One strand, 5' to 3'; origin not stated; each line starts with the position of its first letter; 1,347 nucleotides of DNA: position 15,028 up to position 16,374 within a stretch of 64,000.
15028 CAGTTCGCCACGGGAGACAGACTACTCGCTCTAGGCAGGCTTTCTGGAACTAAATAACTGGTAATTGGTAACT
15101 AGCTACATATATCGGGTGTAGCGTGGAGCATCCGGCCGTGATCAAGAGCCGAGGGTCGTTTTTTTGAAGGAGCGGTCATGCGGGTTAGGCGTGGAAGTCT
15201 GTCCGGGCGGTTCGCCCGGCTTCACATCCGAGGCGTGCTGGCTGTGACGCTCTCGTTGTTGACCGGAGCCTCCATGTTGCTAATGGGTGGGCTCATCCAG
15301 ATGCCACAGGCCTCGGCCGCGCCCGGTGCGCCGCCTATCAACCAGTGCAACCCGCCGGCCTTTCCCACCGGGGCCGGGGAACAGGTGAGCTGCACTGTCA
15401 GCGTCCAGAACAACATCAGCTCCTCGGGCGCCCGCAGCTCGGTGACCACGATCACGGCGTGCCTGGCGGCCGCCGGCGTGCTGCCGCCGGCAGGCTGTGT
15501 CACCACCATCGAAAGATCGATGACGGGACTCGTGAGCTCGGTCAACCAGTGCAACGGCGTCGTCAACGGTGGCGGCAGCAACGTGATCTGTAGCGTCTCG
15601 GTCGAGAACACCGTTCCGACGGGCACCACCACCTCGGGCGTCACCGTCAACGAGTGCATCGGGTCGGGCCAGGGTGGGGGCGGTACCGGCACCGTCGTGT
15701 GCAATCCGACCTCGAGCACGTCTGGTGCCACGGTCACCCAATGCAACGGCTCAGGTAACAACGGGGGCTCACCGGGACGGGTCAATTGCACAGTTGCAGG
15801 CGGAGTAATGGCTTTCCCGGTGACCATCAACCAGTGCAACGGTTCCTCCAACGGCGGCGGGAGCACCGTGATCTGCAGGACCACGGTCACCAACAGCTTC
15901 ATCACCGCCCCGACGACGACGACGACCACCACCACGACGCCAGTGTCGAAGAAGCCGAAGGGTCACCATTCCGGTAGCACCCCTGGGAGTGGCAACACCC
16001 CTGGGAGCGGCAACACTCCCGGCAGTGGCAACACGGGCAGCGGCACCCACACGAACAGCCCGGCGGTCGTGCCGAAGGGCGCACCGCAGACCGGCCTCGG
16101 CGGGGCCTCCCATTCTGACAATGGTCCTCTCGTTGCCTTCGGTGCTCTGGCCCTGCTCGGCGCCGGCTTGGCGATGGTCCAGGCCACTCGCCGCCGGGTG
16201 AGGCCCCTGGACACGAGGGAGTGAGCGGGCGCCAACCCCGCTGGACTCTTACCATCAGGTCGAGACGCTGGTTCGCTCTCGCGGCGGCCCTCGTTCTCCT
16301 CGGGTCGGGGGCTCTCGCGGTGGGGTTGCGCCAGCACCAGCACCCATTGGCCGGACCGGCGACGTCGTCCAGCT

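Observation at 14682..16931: Class F sortase with a dedicated substrate built from six CX12-16C glycine-rich loops and a non-canonical APQTG sorting signal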

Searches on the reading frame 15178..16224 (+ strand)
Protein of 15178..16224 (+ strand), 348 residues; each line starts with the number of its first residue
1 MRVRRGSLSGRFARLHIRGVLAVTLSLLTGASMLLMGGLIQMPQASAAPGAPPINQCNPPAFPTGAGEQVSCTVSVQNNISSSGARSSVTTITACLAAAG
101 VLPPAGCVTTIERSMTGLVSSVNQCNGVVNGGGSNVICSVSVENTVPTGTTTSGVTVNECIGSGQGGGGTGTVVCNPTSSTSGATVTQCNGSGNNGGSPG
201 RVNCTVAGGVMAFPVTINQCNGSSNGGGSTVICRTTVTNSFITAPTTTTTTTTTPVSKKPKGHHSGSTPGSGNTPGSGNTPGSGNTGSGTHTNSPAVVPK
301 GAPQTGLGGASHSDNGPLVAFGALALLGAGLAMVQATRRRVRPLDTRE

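Call 3: search_protein_families(library=pfam, proteins=[window:15178-16224:+], max_evalue=1)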
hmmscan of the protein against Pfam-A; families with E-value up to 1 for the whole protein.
window:15178-16224:+ (348 aa): 0 families

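Call 4: search_protein_families(library=ncbifam, proteins=[window:15178-16224:+], max_evalue=1)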
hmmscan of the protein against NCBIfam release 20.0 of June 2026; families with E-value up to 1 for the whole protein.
window:15178-16224:+ (348 aa): 4 families
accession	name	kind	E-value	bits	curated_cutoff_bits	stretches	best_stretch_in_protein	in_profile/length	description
NF058571.1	GVDTG_CTERM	domain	3.4e-05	24.1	29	1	298-340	1-44/44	GVDTG sorting domain-containing protein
NF053628.1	BnzsclthlBbsBGT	equivalog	0.013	14.3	750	1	205-238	189-222/389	benzoylsuccinyl-CoA thiolase subunit BbsB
NF041528.1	strep_LAETG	domain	0.017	14.9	30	1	313-340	8-35/35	LAETG motif-containing sortase-dependent surface protein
NF058582.1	Microco_LAVTG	domain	0.02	15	27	1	317-340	11-34/34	LAVTG motif-containing sortase-dependent surface protein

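Call 6: find_homologous_proteins(query=window:15178-16224:+, max_evalue=0.001)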
Query window:15178-16224:+ (348 aa): 580 proteins with E <= 0.001 among 8000 candidates; the best 120 are listed.
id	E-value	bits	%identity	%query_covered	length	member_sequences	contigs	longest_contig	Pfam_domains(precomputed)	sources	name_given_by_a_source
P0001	4.4e-152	524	73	100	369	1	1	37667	PF26781.1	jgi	jgi:hypothetical protein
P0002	2.0e-88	315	52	97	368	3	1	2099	PF26781.1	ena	-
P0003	4.3e-86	307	53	99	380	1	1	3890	PF26781.1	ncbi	-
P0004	4.6e-86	307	55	96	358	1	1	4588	PF26781.1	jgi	jgi:hypothetical protein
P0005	6.2e-86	307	59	75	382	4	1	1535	PF26781.1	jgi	jgi:hypothetical protein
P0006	1.4e-85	306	62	63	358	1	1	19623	PF26781.1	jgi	jgi:hypothetical protein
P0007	5.2e-85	304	51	89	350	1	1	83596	PF26781.1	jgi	jgi:hypothetical protein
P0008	2.2e-84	302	51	94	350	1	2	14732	PF26781.1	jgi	jgi:hypothetical protein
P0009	3.9e-84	301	56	82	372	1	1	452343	PF26781.1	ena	-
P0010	4.3e-84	301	52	86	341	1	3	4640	PF26781.1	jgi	jgi:hypothetical protein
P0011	4.5e-84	301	52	99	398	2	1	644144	PF26781.1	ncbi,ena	-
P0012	4.5e-84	301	61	61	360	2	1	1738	PF26781.1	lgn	-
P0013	6.6e-84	300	53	91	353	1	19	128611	PF26781.1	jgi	jgi:hypothetical protein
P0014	8.0e-84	300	62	65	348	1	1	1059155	PF26781.1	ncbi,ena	-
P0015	1.4e-83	299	52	95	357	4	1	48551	PF26781.1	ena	-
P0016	1.5e-83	299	54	86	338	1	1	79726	PF26781.1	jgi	jgi:hypothetical protein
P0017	1.9e-83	299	54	90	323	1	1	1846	PF26781.1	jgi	jgi:hypothetical protein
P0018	2.0e-83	299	51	96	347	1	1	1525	PF26781.1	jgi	jgi:hypothetical protein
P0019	3.2e-83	298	54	88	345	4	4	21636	PF26781.1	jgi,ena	-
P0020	5.8e-83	297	63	65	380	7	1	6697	PF26781.1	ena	-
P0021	6.3e-83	297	51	95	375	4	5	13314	PF26781.1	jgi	jgi:hypothetical protein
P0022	1.4e-82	296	53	84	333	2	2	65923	PF26781.1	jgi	jgi:hypothetical protein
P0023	2.4e-82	295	51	93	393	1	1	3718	PF26781.1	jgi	jgi:hypothetical protein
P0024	2.8e-82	295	50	94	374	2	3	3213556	PF26781.1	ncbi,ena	-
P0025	8.4e-82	293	53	89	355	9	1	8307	PF26781.1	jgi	jgi:hypothetical protein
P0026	1.4e-81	293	61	62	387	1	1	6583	PF26781.1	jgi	jgi:hypothetical protein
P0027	2.2e-81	292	61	13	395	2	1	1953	PF26781.1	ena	-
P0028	2.4e-81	292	48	100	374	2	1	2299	PF26781.1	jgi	jgi:hypothetical protein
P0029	2.9e-81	292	53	97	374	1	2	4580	PF26781.1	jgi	jgi:hypothetical protein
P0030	3.3e-81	291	52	86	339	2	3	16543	PF26781.1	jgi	jgi:hypothetical protein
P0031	3.6e-81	291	53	93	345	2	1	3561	PF26781.1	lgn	-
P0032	1.0e-80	290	51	96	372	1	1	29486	PF26781.1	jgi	jgi:hypothetical protein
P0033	1.5e-80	289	51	93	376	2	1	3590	PF26781.1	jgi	jgi:hypothetical protein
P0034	2.0e-80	289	51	88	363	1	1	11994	PF26781.1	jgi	jgi:hypothetical protein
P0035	3.0e-80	288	48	97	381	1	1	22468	PF26781.1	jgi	jgi:hypothetical protein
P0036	3.6e-80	288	56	82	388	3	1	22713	PF26781.1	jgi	jgi:hypothetical protein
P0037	4.3e-80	288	53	86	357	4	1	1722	PF26781.1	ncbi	-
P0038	5.0e-80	287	51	93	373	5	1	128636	PF26781.1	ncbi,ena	-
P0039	2.5e-78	282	53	89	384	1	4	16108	PF26781.1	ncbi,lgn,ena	-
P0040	3.2e-78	282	49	96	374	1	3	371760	PF26781.1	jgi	jgi:hypothetical protein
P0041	3.3e-78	281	51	98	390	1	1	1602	PF26781.1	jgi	jgi:hypothetical protein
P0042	4.1e-78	281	49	95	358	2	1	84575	PF26781.1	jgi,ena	-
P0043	5.0e-78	281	54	84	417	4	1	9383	PF26781.1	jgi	-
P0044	6.6e-78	281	57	82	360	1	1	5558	PF26781.1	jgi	jgi:hypothetical protein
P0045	7.2e-78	280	58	65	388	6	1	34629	PF26781.1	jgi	jgi:hypothetical protein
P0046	9.6e-78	280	68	55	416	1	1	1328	PF26781.1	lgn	-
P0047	1.3e-77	279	54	82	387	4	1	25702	PF26781.1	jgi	jgi:hypothetical protein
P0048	3.2e-77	278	57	82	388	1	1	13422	PF26781.1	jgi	jgi:hypothetical protein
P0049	3.2e-77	278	60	66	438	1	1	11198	PF26781.1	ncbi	-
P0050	3.6e-77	278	53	84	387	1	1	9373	PF26781.1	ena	-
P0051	1.0e-76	277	54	88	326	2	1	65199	PF26781.1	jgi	jgi:hypothetical protein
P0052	1.6e-76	276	49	93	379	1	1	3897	PF26781.1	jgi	jgi:hypothetical protein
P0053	5.1e-76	274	58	70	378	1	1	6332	PF26781.1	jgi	jgi:hypothetical protein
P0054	6.3e-76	274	61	66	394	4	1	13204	PF26781.1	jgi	jgi:hypothetical protein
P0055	8.7e-76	274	63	53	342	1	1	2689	PF26781.1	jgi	jgi:hypothetical protein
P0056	2.8e-75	272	49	95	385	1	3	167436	PF26781.1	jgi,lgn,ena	-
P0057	3.5e-75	272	60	64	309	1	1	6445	PF26781.1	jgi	jgi:hypothetical protein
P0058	5.4e-75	271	63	66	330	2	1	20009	PF26781.1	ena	-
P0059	6.4e-75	271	50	93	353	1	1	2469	PF26781.1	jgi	jgi:hypothetical protein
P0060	8.5e-75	270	55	82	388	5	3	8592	PF26781.1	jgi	jgi:hypothetical protein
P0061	1.3e-74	270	53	82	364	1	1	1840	PF26781.1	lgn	-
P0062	1.8e-74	269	49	97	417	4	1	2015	PF26781.1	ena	-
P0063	2.5e-74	269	60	66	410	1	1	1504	PF26781.1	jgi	jgi:hypothetical protein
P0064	5.7e-74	268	58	65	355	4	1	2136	PF26781.1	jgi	jgi:hypothetical protein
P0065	7.8e-74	267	51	98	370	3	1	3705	PF26781.1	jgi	jgi:hypothetical protein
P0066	1.4e-73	266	55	70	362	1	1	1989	PF26781.1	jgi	jgi:hypothetical protein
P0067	2.1e-73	266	53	87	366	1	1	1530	PF26781.1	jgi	-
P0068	4.0e-73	265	-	-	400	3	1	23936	PF26781.1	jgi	jgi:hypothetical protein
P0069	5.8e-73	264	59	65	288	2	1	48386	PF26781.1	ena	-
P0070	7.6e-73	264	62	66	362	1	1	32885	PF26781.1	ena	-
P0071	8.3e-73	264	54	83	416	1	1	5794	PF26781.1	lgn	-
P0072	1.1e-72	263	50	89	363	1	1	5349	PF26781.1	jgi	jgi:hypothetical protein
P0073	6.8e-72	261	51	83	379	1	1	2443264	PF26781.1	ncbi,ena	-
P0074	1.8e-71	259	49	99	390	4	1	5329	PF26781.1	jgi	jgi:hypothetical protein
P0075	2.1e-71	259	51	95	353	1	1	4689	PF26781.1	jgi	jgi:hypothetical protein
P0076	2.5e-71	259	64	57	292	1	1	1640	PF26781.1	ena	-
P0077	3.9e-71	258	50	92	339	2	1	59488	PF26781.1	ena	-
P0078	6.5e-71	258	50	88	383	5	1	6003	PF26781.1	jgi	jgi:hypothetical protein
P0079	9.6e-71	257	53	82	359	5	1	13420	PF26781.1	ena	-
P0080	9.9e-71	257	52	93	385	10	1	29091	PF26781.1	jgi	jgi:hypothetical protein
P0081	1.0e-70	257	50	90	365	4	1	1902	PF26781.1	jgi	jgi:hypothetical protein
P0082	1.3e-70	257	56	66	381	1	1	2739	PF26781.1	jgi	jgi:hypothetical protein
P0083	1.6e-70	256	47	97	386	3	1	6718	PF26781.1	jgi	jgi:hypothetical protein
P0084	2.0e-70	256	56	66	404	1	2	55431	PF26781.1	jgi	jgi:hypothetical protein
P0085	2.2e-70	256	52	93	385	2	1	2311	PF26781.1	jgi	jgi:hypothetical protein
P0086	3.2e-70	255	53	75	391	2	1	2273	PF26781.1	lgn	-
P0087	4.1e-70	255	57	65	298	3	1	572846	PF26781.1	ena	-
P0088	4.7e-70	255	49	96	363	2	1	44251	PF26781.1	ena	-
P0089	1.3e-69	253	50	93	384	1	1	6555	PF26781.1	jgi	jgi:hypothetical protein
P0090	1.7e-69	253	47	99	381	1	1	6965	PF26781.1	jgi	jgi:hypothetical protein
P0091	2.1e-69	253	49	96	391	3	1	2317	PF26781.1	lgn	-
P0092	2.3e-69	252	52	82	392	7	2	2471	PF26781.1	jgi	jgi:hypothetical protein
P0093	3.8e-69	252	49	96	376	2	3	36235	PF26781.1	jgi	-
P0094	6.5e-69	251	60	65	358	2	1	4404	PF26781.1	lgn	-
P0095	8.4e-69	251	48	99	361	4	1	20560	PF26781.1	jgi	jgi:hypothetical protein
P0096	9.4e-69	250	59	54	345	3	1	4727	PF26781.1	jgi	jgi:hypothetical protein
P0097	1.1e-68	250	65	53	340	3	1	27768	PF26781.1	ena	-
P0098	1.1e-68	250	49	90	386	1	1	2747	PF26781.1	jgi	jgi:hypothetical protein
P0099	1.1e-68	250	60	53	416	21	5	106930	PF26781.1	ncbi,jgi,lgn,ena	-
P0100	1.2e-68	250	47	96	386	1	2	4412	PF26781.1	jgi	jgi:hypothetical protein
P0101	1.3e-68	250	47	97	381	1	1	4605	PF26781.1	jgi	jgi:hypothetical protein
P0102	1.4e-68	250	48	97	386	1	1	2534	PF26781.1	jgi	jgi:hypothetical protein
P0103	1.4e-68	250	58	62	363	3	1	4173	PF26781.1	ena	-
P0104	1.5e-68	250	50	90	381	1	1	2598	PF26781.1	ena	-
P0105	1.5e-68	250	50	90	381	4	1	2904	PF26781.1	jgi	-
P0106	1.5e-68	250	51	66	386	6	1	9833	PF26781.1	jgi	jgi:hypothetical protein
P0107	1.7e-68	250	48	96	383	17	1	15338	PF26781.1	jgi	-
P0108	2.5e-68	249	55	66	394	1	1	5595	PF26781.1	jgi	jgi:hypothetical protein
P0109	2.6e-68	249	46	96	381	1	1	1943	PF26781.1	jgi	jgi:hypothetical protein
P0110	3.2e-68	249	48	99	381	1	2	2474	PF26781.1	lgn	-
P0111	3.4e-68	249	54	61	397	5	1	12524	PF26781.1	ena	-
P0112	3.4e-68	249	50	97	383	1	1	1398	PF26781.1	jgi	jgi:hypothetical protein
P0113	3.6e-68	248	58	54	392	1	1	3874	PF26781.1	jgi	jgi:hypothetical protein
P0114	3.7e-68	248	52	84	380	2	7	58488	PF26781.1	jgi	jgi:hypothetical protein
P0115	3.8e-68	248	52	84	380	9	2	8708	PF26781.1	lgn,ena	-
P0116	4.0e-68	248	49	93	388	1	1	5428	PF26781.1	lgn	-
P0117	4.2e-68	248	59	65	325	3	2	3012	PF26781.1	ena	-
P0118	5.0e-68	248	49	89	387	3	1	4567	PF26781.1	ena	-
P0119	6.3e-68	248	49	89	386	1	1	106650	PF26781.1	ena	-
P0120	6.6e-68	248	50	95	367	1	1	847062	PF26781.1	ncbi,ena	-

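Call 8: search_protein_families(library=pfam, proteins=[P0001, P0003, P0011, P0014, P0024, P0073, P0099, P0120], max_evalue=1)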
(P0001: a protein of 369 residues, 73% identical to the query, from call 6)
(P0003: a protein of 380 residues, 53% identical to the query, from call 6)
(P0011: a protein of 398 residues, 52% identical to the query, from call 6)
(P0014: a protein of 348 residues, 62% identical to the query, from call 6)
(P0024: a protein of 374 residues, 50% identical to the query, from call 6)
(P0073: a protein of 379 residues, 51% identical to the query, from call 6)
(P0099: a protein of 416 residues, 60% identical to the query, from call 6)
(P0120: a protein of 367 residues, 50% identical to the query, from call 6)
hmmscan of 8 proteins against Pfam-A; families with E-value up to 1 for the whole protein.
P0001 (369 aa): 0 families

P0003 (380 aa): 1 family
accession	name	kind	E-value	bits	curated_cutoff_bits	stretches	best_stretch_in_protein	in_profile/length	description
PF00746.26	Gram_pos_anchor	-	0.11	12.9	20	1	331-369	10-40/43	LPXTG cell wall anchor motif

P0011 (398 aa): 0 families

P0014 (348 aa): 0 families

P0024 (374 aa): 1 family
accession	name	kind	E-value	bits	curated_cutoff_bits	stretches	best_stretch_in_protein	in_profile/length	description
PF00746.26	Gram_pos_anchor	-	0.42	11.1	20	1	336-363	13-40/43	LPXTG cell wall anchor motif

P0073 (379 aa): 0 families

P0099 (416 aa): 0 families

P0120 (367 aa): 1 family
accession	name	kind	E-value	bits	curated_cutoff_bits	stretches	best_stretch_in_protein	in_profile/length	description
PF04360.17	Serglycin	-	0.00097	19.6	30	1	268-301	82-112/149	Serglycin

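Call 14: find_related_loci(query=A1, collection=genome_contigs, flank=6000)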
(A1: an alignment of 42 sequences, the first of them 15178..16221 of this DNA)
Query A1 (348 aa) in genome_contigs; peptide patterns used: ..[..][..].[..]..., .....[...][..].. (x = any residue, [..] = any of these).
459 stretches matched a pattern; 421 encode a relative of the query (tblastn E <= 1e-3); the best 80 are kept; 79 distinct loci.
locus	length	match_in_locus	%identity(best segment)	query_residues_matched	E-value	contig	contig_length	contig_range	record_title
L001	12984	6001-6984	53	18-340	3e-79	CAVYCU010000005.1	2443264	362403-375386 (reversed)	MAG: uncultured Acidimicrobiaceae bacterium isolate MFD04540.bin.2.87 genome assembly, contig: contig_4948, whole genome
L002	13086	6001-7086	52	2-347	2e-77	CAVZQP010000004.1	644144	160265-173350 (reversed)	MAG: uncultured Acidimicrobiaceae bacterium isolate MFD05705.bin.1.43 genome assembly, contig: contig_17833, whole genom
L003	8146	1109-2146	50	4-329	3e-76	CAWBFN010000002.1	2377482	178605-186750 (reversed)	MAG: uncultured Acidimicrobiaceae bacterium isolate MFD00731.bin.1.11 genome assembly, contig: contig_21326, whole genom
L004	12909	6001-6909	51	51-340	1e-73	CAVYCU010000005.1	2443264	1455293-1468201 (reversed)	MAG: uncultured Acidimicrobiaceae bacterium isolate MFD04540.bin.2.87 genome assembly, contig: contig_4948, whole genome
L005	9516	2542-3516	53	32-340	5e-73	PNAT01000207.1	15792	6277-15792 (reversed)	MAG: Acidimicrobiaceae bacterium isolate palsa_552 73.20110800_P1D.86_contig_3470, whole genome shotgun sequence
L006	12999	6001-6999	55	1-340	5e-72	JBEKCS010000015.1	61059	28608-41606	MAG: Acidimicrobiales bacterium isolate SPRUCE 165 SPRUCE_165_15, whole genome shotgun sequence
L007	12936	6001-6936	52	16-315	1e-68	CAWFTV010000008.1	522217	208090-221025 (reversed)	MAG: uncultured Acidimicrobiaceae bacterium isolate MFD09495.bin.3.22 genome assembly, contig: contig_296, whole genome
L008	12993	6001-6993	49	17-340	7e-69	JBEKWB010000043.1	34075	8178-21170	MAG: Acidimicrobiales bacterium isolate SPRUCE 618 SPRUCE_618_43, whole genome shotgun sequence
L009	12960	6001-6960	53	20-340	6e-69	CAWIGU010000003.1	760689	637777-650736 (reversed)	MAG: uncultured Acidimicrobiaceae bacterium isolate MFD05502.bin.2.6 genome assembly, contig: contig_4393, whole genome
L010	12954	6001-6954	51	32-340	2e-68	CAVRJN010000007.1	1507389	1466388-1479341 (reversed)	MAG: uncultured Acidimicrobiaceae bacterium isolate MFD05512.bin.2.101 genome assembly, contig: contig_3146, whole genom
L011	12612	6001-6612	64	38-242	1e-67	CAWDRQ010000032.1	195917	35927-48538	MAG: uncultured Acidimicrobiaceae bacterium isolate MFD04492.bin.2.153 genome assembly, contig: contig_8183, whole genom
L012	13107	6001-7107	48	2-340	5e-67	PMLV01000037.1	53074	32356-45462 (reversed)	MAG: Acidimicrobiaceae bacterium isolate palsa_740 73.20120700_P3D.127_contig_44415, whole genome shotgun sequence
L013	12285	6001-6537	65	54-233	9e-66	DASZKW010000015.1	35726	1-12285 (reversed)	MAG TPA_asm: Acidimicrobiales bacterium isolate SMAG_U5848 k141_3321287, whole genome shotgun sequence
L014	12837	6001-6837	53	51-323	1e-68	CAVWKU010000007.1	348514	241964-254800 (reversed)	MAG: uncultured Acidimicrobiaceae bacterium isolate MFD04434.bin.2.88 genome assembly, contig: contig_18872, whole genom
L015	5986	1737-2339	59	45-246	1e-65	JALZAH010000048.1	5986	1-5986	MAG: Actinomycetota bacterium isolate KAP bin86 SD1490-92_k127_496680, whole genome shotgun sequence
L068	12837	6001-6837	41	13-280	1e-35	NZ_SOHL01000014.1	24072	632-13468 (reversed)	Cryobacterium gelidum strain Hz16 C229, whole genome shotgun sequence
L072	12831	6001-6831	40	11-289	1e-34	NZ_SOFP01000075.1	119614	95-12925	Cryobacterium algoritolerans strain MDT1-3 scaffold4, whole genome shotgun sequence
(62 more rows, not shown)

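Call 26: search_protein_families(library=ncbifam, proteins=[L068:6887-7579:+, L011:7234-8175:+, L072:6830-7573:+], max_evalue=0.01)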
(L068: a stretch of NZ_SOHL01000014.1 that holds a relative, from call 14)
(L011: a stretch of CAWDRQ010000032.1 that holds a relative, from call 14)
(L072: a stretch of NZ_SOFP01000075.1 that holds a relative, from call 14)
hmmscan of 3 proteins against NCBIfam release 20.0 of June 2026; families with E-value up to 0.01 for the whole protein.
L068:6887-7579:+ (230 aa): 1 family
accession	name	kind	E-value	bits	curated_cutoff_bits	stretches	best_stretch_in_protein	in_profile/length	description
NF033748.1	class_F_sortase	subfamily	1.4e-05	24.7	166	1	70-200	5-134/155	class F sortase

L011:7234-8175:+ (313 aa): 7 families
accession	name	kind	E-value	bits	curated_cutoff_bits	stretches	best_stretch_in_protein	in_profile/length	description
NF033746.1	class_D_sortase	subfamily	3.6e-11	43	165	1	76-198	11-134/135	class D sortase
NF058671.1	sortase_SrtD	exception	1.1e-10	41.5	140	1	76-195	65-185/187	class D sortase, LPxTATN-specific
NF033747.1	class_E_sortase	subfamily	1.8e-08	34.5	160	1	10-200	13-208/211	class E sortase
TIGR03784.1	marine_sortase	equivalog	2.7e-08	33.6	158.25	1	76-193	52-172/174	class GN sortase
NF033745.1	class_C_sortase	subfamily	7.2e-08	32.4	160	1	75-193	93-216/220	class C sortase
TIGR01076.1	sortase_fam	subfamily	2.3e-06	27.5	39.35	1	77-193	2-123/136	sortase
NF033748.1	class_F_sortase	subfamily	0.0014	18.2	166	0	70-158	6-109/155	class F sortase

L072:6830-7573:+ (247 aa): 3 families
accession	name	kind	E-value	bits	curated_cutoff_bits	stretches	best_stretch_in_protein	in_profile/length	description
NF033748.1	class_F_sortase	subfamily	6.7e-07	29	166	1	86-235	4-151/155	class F sortase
TIGR01076.1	sortase_fam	subfamily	0.00011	21.9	39.35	1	142-221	39-115/136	sortase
NF033745.1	class_C_sortase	subfamily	0.0083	15.9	160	0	140-198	130-188/220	class C sortase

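Call 27: search_protein_families(library=pfam, proteins=[L068:6887-7579:+, L011:7234-8175:+, L072:6830-7573:+], max_evalue=0.01)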
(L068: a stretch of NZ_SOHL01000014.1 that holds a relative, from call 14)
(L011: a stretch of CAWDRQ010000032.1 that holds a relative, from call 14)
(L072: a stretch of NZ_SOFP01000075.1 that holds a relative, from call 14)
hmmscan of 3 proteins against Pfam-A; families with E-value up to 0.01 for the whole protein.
L068:6887-7579:+ (230 aa): 1 family
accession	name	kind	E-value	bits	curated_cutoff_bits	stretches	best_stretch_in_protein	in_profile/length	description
PF04203.18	Sortase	-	3.8e-06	27.1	26.6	1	79-208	1-113/125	Sortase domain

L011:7234-8175:+ (313 aa): 1 family
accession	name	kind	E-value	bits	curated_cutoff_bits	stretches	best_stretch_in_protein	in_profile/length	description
PF04203.18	Sortase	-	2.1e-16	60.2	26.6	1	78-196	1-123/125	Sortase domain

L072:6830-7573:+ (247 aa): 1 family
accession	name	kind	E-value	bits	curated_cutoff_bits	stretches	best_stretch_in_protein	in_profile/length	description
PF04203.18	Sortase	-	1.3e-08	35.1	26.6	1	97-235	2-121/125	Sortase domain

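Call 28: predict_structure(alignment_id=A1)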
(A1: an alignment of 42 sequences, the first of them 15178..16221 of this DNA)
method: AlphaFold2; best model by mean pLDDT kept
length: 348 residues; sequences in the alignment: 42
mean_pLDDT: 58.8   pTM: 0.45
mean pLDDT of the five models: 58.8, 57.6, 55.7, 52.8, 49.5
residues with pLDDT >= 90: 0; 70-90: 111; 50-70: 110; < 50: 127
segments of 3 or more residues with pLDDT < 50: 1-4, 38-50, 153-184, 209-212, 246-255, 257-315, 346-348
pLDDT, mean of each block of 10 residues (from residue 1): 50 73 83 63 40 58 66 83 80 75 66 78 64 75 75 42 43 45 51 55 53 56 64 74 54 47 43 38 34 33 35 53 81 76 50
secondary structure, 60 per line:
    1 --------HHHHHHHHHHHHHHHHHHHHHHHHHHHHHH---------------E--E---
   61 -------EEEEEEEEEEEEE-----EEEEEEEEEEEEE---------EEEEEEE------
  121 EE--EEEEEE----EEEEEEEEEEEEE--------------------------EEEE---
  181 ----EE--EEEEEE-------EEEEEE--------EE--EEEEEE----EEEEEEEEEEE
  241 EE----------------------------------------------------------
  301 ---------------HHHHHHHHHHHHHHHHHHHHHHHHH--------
elements in order: H9-38 E68-80 E86-98 E108-114 E125-130 E135-147 E174-177 E189-194 E202-207 E220-225 E230-242 H316-340

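Call 33: search_protein_families(library=ncbifam, alignment_id=A1, max_evalue=0.01)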
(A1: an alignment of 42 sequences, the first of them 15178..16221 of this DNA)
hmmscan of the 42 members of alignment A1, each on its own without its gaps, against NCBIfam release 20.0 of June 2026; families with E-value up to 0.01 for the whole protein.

A. member 1, window:15178-16221:+ (348 aa): 1 family
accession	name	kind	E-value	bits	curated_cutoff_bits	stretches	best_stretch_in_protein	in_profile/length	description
NF058571.1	GVDTG_CTERM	domain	3.4e-05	24.1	29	1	298-340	1-44/44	GVDTG sorting domain-containing protein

B. families by the number of members that match (of 42 scanned): 3 families
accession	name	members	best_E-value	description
NF058571.1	GVDTG_CTERM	39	9.8e-09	GVDTG sorting domain-containing protein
NF053628.1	BnzsclthlBbsBGT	2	0.0032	benzoylsuccinyl-CoA thiolase subunit BbsB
NF051874.1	PVV_CTERM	1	0.0004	PVV-CTERM domain-containing choice-of-anchor G protein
